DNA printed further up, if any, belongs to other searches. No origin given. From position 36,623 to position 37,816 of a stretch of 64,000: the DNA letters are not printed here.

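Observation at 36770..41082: Uncharacterised operon: secreted SGNH lipase, membrane-anchored periplasmic protein, and Lnt-like N-acyltransferase with an extra domain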

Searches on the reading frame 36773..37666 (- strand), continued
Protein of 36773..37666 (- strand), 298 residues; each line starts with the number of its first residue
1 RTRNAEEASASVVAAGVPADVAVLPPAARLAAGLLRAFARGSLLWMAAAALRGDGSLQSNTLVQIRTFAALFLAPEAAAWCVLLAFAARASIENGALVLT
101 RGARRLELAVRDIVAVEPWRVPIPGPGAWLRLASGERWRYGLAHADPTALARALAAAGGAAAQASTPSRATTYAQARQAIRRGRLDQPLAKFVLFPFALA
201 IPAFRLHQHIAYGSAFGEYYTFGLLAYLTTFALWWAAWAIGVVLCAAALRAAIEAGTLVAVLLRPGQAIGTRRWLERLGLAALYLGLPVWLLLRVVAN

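Call 69: search_protein_families(library=ncbifam, proteins=[L014:4669-5673:+, P0304, P0273, L149:5718-7187:-, L123:10154-11611:-], max_evalue=0.01)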
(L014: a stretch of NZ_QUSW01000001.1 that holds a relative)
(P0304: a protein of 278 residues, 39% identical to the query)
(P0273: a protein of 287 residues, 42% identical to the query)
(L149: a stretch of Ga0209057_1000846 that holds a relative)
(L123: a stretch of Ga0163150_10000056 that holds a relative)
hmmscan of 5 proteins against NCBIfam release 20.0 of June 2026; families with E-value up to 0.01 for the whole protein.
L014:4669-5673:+ (335 aa): 0 families

P0304 (278 aa): 0 families

P0273 (287 aa): 0 families

L149:5718-7187:- (490 aa): 2 families
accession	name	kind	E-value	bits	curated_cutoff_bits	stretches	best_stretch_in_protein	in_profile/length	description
TIGR00546.1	lnt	equivalog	1.1e-59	202.6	132.9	1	31-442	3-394/395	apolipoprotein N-acyltransferase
NF008934.0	PRK12291.1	equivalog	0.0014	18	427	1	242-440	233-412/419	apolipoprotein N-acyltransferase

L123:10154-11611:- (486 aa): 4 families
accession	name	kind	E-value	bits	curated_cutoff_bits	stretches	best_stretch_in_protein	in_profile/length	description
TIGR00546.1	lnt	equivalog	8.9e-64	216.1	132.9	1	35-453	4-394/395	apolipoprotein N-acyltransferase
NF008934.0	PRK12291.1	equivalog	5.1e-05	22.7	427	1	287-420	267-382/419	apolipoprotein N-acyltransferase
NF033621.1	de_GSH_amidase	exception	0.0003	20.2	355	1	374-467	137-231/260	deaminated glutathione amidase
NF009803.0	PRK13287.1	equivalog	0.0032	16.3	406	1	351-473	133-260/333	formamidase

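Call 70: find_homologous_proteins(query=L149:8857-9942:-, max_evalue=0.00001)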
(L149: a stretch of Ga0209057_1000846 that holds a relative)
Query L149:8857-9942:- (362 aa): 2847 proteins with E <= 0.00001 among 4847 candidates; the best 120 are listed.
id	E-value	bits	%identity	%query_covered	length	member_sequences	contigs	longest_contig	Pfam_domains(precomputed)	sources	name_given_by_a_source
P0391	9.0e-242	820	99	100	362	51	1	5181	-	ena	-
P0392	2.8e-237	805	98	100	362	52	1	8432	-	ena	-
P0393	7.0e-233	790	96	100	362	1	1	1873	-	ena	-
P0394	3.4e-231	785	96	100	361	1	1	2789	-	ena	-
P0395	1.9e-228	776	94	100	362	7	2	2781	-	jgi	-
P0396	2.9e-226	769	94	100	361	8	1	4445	-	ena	-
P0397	3.7e-218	742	90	100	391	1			-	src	-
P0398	4.0e-213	725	88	100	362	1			-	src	-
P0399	1.8e-212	723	91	97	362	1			-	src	-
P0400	3.6e-211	719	89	97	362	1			-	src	-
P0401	3.4e-202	689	84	98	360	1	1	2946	-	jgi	jgi:lysophospholipase L1-like esterase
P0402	1.7e-199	681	86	100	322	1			-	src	-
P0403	2.0e-199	680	82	99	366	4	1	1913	-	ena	-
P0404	1.7e-198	677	85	95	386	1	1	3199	-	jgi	jgi:lysophospholipase L1-like esterase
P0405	3.7e-198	676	83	98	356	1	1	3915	-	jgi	jgi:lysophospholipase L1-like esterase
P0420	4.5e-193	659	83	93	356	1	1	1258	PF13472.13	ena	-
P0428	1.9e-191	654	83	93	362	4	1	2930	PF13472.13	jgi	-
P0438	2.9e-190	650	82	94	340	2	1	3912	PF13472.13,PF00657.29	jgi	jgi:lysophospholipase L1-like esterase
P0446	3.2e-189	647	80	95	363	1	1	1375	PF13472.13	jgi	jgi:lysophospholipase L1-like esterase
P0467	5.6e-187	639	77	98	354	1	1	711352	-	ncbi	ncbi:MAG: SGNH/GDSL hydrolase family protein [Candidatus Binatia bacterium]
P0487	2.9e-184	630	76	98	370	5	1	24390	PF13472.13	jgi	jgi:lysophospholipase L1-like esterase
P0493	7.9e-184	629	78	98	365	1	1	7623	PF13472.13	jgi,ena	-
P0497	1.1e-183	629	78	94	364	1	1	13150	PF13472.13,PF00657.29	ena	-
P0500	1.4e-183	628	77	98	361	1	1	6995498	-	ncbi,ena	-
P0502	1.7e-183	628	76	100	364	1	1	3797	PF13472.13,PF00657.29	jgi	jgi:lysophospholipase L1-like esterase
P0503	2.2e-183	627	77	98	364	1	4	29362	PF13472.13,PF00657.29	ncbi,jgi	jgi:lysophospholipase L1-like esterase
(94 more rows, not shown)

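Call 71: find_encoding_contigs(protein=P0500, flank=10000, max_places=1)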
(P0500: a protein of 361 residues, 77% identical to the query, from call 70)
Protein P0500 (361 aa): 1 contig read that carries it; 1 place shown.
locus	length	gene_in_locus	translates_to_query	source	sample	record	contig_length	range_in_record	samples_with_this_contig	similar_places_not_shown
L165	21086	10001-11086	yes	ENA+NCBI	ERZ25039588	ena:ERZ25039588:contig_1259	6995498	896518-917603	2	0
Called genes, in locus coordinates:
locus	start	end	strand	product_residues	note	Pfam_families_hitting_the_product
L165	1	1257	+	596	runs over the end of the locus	-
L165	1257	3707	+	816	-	-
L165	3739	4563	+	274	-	PF03544:TonB_C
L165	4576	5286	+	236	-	PF01618:MotA_ExbB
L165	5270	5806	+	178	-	PF02472:ExbD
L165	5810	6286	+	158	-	PF02472:ExbD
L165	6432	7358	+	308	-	PF05235:CHAD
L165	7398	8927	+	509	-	PF02541:Ppx-GppA, PF21447:Ppx-GppA_III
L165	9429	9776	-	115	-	-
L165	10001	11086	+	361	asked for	-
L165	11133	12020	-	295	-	-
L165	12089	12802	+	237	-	-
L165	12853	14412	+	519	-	PF20154:LNT_N, PF00795:CN_hydrolase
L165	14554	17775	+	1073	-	PF00672:HAMP, PF00989:PAS, PF08448:PAS_4, PF13426:PAS_9, PF01590:GAF, PF13185:GAF_2, PF08447:PAS_3, PF13185:GAF_2, +5 more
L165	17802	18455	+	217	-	PF00072:Response_reg, PF04545:Sigma70_r4 (weak), PF08281:Sigma70_r4_2, PF00196:GerE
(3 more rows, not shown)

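Call 72: find_encoding_contigs(protein=P0467, flank=10000, max_places=1)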
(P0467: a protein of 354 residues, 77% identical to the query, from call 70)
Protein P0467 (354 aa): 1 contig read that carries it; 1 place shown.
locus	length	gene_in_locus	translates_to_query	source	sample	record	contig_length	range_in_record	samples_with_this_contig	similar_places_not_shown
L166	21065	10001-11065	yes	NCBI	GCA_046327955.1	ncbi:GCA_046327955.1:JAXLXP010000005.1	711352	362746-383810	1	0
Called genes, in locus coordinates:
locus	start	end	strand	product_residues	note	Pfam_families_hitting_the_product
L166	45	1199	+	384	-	PF03349:Toluene_X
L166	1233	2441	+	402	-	PF02771:Acyl-CoA_dh_N, PF02770:Acyl-CoA_dh_M, PF00441:Acyl-CoA_dh_1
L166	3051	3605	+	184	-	PF00441:Acyl-CoA_dh_1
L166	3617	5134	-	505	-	PF00890:FAD_binding_2 (faint), PF01266:DAO (weak), PF00732:GMC_oxred_N, PF05199:GMC_oxred_C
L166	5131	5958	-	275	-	-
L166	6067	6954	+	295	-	PF03783:CsgG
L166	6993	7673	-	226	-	PF00440:TetR_N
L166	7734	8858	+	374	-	PF03060:NMO, PF01070:FMN_dh (weak)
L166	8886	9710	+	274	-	PF06966:DUF1295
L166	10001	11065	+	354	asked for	-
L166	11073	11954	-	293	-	-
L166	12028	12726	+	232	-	-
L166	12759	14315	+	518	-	PF20154:LNT_N, PF00795:CN_hydrolase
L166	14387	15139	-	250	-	PF00106:adh_short, PF01370:Epimerase, PF08659:KR, PF13561:adh_short_C2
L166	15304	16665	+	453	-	PF11617:Cu-binding_MopE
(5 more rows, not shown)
